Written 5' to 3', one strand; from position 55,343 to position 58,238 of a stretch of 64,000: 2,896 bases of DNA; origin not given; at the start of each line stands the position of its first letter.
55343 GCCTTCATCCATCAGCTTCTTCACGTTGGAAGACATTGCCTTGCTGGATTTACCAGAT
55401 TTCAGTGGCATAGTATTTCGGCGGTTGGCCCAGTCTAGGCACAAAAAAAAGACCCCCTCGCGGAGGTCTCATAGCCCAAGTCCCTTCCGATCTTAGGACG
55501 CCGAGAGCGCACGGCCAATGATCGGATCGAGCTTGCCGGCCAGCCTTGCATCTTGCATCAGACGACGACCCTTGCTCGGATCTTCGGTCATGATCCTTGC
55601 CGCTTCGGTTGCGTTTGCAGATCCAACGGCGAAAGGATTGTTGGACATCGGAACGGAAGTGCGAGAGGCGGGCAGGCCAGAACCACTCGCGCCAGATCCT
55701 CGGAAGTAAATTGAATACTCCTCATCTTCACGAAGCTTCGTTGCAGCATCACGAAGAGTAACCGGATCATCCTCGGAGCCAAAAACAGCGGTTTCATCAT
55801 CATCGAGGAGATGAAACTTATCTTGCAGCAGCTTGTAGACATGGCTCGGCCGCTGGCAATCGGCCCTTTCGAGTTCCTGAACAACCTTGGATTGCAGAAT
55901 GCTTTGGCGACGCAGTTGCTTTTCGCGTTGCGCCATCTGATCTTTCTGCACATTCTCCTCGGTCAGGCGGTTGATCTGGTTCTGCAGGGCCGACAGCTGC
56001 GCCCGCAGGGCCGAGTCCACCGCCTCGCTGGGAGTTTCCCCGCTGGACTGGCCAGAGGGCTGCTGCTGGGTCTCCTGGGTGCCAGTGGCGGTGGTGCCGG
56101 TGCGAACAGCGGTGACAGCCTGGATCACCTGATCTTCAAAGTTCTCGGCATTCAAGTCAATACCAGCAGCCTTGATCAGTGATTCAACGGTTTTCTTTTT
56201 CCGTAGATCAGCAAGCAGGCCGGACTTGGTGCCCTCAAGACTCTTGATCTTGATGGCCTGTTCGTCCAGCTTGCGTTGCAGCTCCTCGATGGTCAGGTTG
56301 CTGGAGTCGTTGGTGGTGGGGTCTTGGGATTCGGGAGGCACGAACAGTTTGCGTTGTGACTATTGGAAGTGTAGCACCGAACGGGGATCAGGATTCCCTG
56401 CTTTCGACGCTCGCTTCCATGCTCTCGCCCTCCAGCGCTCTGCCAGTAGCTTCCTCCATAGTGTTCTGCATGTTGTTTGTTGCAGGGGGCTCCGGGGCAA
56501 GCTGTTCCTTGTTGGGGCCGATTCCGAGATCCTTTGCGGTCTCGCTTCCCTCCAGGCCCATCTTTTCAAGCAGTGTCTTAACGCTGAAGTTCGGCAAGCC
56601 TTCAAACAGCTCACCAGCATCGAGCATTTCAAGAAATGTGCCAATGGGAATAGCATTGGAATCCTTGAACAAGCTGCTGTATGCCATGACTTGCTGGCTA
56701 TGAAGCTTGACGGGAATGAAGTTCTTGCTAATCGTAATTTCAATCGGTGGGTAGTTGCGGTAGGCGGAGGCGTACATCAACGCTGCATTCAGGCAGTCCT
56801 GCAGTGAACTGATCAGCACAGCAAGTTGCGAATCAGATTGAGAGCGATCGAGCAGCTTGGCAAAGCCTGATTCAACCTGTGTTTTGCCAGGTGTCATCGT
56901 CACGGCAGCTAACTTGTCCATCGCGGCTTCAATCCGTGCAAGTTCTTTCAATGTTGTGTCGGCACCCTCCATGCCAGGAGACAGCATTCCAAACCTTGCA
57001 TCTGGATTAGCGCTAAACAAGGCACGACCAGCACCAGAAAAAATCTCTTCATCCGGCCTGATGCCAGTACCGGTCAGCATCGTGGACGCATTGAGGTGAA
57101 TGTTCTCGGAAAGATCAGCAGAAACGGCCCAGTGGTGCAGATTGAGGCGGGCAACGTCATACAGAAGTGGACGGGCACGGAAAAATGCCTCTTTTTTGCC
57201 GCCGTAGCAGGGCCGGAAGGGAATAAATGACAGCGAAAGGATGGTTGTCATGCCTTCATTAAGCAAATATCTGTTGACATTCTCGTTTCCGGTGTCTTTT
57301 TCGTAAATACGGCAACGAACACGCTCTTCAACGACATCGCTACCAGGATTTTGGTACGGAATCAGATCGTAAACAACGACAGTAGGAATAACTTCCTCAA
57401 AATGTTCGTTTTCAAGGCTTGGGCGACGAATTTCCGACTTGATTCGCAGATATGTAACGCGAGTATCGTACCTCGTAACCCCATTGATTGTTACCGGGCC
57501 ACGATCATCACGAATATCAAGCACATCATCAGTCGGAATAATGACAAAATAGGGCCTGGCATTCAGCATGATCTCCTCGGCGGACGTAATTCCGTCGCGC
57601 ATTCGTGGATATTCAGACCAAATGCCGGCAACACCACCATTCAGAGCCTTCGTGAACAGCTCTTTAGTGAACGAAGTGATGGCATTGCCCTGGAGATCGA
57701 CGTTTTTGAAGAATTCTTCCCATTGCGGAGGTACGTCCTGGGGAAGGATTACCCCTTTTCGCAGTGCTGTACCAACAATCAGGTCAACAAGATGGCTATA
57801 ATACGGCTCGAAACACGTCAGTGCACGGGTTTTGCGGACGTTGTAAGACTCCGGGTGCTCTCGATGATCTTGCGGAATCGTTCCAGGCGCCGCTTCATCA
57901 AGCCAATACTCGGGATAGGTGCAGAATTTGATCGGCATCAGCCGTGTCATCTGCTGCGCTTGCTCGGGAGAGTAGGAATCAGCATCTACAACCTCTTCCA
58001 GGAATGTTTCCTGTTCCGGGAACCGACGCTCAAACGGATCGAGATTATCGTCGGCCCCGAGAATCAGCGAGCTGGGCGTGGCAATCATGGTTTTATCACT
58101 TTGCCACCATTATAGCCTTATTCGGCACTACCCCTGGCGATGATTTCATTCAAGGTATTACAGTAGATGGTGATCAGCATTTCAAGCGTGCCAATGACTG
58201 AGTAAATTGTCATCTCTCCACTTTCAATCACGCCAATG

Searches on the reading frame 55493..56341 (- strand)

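Call 7: search_protein_families(library=pfam, proteins=[window:55493-56341:-], max_evalue=0.1)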
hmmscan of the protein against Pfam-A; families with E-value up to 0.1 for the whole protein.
window:55493-56341:- (282 aa): 3 families
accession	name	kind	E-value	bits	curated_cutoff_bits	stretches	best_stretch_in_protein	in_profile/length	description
PF08738.15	Gon7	-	0.018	15.6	25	1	89-140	43-93/107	Gon7 family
PF20570.3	DUF6779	-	0.022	15.8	28.1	1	85-142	50-106/108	Domain of unknown function (DUF6779)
PF24423.1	OVT1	-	0.038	14.8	30.9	1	20-58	12-50/100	Major antigen, helical domain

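Call 27: search_protein_families(library=phrogs, proteins=[window:55493-56341:-], max_evalue=0.01)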
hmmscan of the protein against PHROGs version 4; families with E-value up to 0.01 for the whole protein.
window:55493-56341:- (282 aa): 1 family
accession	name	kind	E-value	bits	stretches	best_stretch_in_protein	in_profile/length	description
phrog_206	-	head and packaging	3.3e-09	37.9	1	22-261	28-259/263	head scaffolding protein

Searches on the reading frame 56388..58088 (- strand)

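Call 7: search_protein_families(library=pfam, proteins=[window:56388-58088:-], max_evalue=0.1)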
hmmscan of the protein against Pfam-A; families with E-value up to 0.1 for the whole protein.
window:56388-58088:- (566 aa): 1 family
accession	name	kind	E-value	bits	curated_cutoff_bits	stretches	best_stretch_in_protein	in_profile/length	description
PF13264.11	DUF4055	-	7.1e-17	62.3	25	1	309-443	2-139/140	Domain of unknown function (DUF4055)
